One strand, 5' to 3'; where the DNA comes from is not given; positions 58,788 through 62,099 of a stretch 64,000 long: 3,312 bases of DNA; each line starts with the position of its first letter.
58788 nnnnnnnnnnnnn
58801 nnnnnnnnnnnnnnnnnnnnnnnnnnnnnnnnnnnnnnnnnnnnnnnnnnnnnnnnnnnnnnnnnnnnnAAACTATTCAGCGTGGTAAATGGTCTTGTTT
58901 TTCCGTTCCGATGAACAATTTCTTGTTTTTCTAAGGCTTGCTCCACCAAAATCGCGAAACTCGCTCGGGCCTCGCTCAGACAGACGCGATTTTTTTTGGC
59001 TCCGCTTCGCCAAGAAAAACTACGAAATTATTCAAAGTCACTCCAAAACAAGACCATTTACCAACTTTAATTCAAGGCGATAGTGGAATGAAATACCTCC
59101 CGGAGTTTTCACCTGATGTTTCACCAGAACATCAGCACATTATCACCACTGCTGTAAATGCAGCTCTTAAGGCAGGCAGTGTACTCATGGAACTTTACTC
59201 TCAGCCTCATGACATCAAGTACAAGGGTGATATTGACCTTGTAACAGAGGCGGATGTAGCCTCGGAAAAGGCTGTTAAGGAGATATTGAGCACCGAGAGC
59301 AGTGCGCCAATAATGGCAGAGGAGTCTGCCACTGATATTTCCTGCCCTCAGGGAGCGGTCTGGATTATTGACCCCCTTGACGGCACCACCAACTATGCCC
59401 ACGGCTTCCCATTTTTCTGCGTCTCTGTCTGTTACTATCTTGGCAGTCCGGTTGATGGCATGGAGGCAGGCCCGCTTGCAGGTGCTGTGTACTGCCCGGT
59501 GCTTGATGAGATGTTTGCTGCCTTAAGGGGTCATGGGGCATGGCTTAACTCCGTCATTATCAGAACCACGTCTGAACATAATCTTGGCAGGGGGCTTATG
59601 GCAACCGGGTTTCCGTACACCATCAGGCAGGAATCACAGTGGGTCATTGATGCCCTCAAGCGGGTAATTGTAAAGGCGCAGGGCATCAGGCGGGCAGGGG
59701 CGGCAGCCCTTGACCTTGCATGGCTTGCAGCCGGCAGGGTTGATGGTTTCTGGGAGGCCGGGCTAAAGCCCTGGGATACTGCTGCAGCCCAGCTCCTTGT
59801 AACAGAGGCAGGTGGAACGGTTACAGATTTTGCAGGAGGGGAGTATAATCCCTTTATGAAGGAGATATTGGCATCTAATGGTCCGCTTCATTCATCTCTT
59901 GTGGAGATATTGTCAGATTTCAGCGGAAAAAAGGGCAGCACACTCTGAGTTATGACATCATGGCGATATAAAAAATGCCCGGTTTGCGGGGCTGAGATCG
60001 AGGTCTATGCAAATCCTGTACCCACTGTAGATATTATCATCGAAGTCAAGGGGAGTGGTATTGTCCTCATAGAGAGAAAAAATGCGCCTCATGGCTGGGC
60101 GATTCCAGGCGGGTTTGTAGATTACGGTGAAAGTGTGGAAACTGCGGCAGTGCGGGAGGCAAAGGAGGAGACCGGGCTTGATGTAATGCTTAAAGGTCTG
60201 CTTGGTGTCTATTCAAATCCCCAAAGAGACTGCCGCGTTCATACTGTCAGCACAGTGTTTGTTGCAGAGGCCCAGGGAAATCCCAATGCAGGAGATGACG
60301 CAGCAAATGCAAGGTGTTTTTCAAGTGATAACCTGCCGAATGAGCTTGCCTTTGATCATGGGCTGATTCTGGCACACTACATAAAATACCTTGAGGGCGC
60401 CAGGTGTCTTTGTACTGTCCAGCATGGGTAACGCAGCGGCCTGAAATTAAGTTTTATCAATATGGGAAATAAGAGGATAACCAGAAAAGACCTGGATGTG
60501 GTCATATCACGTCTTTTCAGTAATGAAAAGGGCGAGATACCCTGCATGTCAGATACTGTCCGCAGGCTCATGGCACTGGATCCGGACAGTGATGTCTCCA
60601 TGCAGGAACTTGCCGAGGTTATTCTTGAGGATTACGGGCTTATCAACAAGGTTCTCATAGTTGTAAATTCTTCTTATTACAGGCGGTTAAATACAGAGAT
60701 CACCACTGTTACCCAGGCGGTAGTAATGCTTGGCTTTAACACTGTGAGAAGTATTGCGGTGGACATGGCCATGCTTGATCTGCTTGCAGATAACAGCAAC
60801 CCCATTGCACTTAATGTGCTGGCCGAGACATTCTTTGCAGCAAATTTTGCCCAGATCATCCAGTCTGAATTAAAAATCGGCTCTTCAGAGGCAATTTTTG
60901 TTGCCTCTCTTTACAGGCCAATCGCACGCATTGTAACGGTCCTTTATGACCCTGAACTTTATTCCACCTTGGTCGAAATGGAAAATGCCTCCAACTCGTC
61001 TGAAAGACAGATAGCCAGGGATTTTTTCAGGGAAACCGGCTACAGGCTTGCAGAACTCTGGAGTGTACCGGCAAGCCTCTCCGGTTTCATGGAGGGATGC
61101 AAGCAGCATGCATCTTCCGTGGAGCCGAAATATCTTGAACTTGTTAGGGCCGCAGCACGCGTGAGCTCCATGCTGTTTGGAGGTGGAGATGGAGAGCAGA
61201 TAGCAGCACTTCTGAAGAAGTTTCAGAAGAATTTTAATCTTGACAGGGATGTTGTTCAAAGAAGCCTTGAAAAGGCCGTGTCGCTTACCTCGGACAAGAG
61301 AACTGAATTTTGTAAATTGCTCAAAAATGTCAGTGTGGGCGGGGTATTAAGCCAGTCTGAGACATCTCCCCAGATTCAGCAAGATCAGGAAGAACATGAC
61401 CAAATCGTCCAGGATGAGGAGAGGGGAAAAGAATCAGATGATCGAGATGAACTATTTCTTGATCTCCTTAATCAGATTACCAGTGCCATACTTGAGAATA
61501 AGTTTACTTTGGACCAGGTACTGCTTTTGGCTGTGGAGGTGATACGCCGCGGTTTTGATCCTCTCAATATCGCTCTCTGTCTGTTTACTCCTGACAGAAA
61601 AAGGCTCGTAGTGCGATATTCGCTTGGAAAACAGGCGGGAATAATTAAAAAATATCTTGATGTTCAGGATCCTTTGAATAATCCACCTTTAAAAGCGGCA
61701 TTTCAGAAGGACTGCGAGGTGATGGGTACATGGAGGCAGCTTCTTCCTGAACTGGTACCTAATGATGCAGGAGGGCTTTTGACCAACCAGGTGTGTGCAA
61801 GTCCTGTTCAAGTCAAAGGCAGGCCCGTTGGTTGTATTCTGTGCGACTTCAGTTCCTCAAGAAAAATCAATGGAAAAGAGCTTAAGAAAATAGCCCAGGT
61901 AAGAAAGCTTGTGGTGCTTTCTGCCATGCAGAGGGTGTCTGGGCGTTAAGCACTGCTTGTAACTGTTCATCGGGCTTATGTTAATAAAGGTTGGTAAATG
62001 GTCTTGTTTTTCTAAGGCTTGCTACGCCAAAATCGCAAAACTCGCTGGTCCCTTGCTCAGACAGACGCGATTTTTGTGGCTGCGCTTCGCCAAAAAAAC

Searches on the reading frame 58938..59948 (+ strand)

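Call 52: search_protein_families(library=pfam, proteins=[window:58938-59948:+], max_evalue=0.00001)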
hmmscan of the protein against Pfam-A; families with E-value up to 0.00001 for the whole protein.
window:58938-59948:+ (336 aa): 1 family
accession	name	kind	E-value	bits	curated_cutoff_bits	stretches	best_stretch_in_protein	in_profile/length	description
PF00459.30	Inositol_P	-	3e-61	207.7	27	1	66-324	3-265/271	Inositol monophosphatase family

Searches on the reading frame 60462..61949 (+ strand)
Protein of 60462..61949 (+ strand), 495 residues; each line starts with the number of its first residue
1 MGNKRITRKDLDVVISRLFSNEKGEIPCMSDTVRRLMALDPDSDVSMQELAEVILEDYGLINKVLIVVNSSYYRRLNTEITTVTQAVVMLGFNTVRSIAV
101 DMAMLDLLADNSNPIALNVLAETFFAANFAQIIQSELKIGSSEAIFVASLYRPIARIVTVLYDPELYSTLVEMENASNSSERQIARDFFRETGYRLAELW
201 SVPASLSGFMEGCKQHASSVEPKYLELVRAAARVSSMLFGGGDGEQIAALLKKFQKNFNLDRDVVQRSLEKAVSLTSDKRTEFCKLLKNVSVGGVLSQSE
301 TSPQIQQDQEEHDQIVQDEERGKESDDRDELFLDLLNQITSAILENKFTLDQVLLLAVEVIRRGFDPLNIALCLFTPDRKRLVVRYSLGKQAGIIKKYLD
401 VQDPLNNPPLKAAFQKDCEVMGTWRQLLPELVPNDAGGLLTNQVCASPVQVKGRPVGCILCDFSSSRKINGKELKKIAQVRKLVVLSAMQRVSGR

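Call 52: search_protein_families(library=pfam, proteins=[window:60462-61949:+], max_evalue=0.00001)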
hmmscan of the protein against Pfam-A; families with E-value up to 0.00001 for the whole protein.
window:60462-61949:+ (495 aa): 1 family
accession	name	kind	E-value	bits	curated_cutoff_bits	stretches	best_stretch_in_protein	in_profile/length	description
PF08668.18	HDOD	-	9.7e-29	100.7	22.9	1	26-207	1-187/196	HDOD domain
